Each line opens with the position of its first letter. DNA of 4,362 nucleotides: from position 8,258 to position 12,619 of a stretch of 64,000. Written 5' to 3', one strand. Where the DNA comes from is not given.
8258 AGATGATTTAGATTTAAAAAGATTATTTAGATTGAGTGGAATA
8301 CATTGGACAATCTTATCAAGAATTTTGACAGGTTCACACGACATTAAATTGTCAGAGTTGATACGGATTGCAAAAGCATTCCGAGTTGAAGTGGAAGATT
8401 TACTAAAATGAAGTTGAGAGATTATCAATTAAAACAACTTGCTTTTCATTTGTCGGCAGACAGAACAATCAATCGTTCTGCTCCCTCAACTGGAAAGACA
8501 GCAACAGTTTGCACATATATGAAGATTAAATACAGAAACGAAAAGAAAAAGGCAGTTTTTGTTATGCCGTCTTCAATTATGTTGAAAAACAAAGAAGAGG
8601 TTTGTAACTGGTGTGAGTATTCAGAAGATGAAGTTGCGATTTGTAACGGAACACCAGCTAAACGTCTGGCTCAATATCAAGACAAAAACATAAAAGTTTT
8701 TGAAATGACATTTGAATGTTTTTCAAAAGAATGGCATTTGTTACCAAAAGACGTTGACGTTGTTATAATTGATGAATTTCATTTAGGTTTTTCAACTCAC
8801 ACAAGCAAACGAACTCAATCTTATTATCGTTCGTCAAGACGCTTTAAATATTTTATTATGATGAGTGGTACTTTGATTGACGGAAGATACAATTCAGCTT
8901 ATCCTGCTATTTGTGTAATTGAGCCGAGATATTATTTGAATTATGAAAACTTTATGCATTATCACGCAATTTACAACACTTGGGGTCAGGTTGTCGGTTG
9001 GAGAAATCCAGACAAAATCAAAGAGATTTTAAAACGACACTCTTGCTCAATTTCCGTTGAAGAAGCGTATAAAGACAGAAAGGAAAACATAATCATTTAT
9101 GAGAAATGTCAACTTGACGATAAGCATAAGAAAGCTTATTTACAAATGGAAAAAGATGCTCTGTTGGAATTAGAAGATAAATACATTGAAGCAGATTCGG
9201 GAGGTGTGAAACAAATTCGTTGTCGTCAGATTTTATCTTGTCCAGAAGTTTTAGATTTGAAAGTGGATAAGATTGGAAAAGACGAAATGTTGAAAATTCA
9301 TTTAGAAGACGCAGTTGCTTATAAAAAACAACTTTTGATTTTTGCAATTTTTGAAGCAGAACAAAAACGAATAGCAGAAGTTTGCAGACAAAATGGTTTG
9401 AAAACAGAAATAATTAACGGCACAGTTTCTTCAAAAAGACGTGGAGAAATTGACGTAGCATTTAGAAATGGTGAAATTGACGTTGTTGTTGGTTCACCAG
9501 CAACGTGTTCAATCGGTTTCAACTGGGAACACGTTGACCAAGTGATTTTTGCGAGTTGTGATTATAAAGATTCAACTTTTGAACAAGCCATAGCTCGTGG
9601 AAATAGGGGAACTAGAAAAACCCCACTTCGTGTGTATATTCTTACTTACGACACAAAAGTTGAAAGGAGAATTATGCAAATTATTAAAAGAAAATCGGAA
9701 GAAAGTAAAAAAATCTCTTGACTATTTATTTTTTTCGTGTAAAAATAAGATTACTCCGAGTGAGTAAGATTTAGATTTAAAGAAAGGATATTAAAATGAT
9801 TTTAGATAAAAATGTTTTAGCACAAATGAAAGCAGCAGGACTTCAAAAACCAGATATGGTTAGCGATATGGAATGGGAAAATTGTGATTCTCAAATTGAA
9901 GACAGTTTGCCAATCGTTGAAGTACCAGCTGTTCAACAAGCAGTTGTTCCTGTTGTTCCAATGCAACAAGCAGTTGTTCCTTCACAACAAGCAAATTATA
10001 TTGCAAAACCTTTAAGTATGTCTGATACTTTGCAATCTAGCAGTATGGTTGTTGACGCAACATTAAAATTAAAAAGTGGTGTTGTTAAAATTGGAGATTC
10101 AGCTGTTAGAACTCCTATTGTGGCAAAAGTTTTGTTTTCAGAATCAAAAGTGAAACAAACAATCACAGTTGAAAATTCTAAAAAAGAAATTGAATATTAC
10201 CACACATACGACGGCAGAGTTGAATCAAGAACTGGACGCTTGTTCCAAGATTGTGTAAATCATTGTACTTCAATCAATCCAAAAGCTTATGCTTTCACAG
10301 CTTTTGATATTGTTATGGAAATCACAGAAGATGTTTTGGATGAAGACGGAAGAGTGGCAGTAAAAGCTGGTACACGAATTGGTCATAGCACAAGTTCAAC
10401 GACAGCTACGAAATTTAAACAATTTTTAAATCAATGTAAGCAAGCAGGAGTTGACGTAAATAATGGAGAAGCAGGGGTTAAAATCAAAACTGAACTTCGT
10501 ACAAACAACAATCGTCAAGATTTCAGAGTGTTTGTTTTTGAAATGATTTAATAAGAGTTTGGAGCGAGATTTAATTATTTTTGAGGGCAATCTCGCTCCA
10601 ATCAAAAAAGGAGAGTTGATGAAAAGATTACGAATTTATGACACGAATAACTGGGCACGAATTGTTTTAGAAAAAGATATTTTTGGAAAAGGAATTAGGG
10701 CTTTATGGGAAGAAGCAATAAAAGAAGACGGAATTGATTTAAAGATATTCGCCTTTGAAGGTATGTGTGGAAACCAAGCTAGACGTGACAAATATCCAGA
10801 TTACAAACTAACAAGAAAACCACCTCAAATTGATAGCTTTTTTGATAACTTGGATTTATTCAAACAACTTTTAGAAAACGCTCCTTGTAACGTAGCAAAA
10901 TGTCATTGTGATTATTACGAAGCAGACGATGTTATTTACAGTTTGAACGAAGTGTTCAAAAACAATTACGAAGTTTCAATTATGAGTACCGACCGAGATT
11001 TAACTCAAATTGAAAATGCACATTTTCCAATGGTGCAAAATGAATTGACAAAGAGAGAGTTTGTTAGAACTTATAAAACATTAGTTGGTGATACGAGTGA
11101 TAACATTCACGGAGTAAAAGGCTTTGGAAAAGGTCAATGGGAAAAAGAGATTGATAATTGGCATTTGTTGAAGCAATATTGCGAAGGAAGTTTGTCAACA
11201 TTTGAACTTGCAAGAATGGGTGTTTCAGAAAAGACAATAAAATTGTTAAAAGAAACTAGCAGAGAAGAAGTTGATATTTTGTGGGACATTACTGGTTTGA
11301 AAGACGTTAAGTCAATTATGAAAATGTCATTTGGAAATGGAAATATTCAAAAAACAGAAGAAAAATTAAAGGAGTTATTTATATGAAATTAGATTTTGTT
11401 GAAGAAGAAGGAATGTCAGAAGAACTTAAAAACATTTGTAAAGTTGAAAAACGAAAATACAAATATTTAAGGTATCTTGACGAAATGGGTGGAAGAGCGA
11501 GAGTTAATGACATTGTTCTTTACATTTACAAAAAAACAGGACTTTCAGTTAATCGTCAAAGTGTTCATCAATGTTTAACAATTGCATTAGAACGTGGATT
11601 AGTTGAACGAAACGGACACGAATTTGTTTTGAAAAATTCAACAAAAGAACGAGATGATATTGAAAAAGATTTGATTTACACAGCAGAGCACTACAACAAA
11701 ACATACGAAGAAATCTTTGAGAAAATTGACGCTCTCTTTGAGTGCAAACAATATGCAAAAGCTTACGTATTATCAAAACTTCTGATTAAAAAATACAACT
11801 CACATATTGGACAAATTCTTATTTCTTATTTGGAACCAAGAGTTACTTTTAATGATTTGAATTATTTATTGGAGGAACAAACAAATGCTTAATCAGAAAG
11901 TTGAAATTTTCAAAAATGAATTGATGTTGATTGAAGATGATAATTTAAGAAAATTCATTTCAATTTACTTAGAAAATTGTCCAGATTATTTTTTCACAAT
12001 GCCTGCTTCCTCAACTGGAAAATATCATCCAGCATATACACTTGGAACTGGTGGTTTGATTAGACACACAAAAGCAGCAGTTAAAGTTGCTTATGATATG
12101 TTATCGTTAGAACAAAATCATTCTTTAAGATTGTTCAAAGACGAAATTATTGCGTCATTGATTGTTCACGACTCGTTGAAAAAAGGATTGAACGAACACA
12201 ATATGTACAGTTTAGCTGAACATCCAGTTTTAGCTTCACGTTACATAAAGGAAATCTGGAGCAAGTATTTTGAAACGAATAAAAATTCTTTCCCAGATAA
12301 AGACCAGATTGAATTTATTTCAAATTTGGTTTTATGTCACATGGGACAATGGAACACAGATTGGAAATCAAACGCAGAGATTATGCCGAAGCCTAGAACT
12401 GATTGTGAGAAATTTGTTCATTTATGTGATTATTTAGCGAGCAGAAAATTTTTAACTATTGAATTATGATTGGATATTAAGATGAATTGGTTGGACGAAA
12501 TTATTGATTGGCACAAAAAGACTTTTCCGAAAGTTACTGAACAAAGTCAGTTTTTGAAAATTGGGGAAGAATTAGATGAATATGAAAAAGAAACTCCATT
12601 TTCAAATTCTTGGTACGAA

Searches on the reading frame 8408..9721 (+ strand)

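Call 89: search_protein_families(library=phrogs, proteins=[window:8408-9721:+], max_evalue=0.00001)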
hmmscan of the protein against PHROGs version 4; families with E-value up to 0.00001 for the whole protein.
window:8408-9721:+ (437 aa): 4 families
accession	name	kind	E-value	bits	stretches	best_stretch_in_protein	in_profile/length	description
phrog_62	-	DNA, RNA and nucleotide metabolism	3.5e-68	231.3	1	1-433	695-1129/1881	DNA helicase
phrog_16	-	DNA, RNA and nucleotide metabolism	6.6e-26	91.8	1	1-420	271-605/986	DNA helicase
phrog_24008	-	DNA, RNA and nucleotide metabolism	4.7e-12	45.6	1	335-429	860-954/1006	helicase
phrog_9690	-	DNA, RNA and nucleotide metabolism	5.7e-08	33.1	1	309-405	163-261/306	DNA helicase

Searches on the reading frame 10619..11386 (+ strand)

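Call 89: search_protein_families(library=phrogs, proteins=[window:10619-11386:+], max_evalue=0.00001)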
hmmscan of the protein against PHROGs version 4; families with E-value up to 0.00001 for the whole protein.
window:10619-11386:+ (255 aa): 1 family
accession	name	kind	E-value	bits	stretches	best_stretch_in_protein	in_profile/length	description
phrog_107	-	DNA, RNA and nucleotide metabolism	5.6e-18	66.3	1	44-182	174-324/542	exonuclease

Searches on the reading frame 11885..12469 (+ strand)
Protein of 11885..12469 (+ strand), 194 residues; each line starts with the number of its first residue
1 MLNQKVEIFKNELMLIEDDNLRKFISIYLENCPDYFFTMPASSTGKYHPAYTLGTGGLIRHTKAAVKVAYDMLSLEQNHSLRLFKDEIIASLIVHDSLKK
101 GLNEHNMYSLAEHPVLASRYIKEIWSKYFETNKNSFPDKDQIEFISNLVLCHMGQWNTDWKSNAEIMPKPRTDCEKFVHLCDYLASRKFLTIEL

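Call 89: search_protein_families(library=phrogs, proteins=[window:11885-12469:+], max_evalue=0.00001)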
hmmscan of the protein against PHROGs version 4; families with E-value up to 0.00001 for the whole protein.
window:11885-12469:+ (194 aa): 1 family
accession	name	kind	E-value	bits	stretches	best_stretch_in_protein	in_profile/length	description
phrog_5889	-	unknown function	1.1e-48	166.8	1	4-193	17-200/242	-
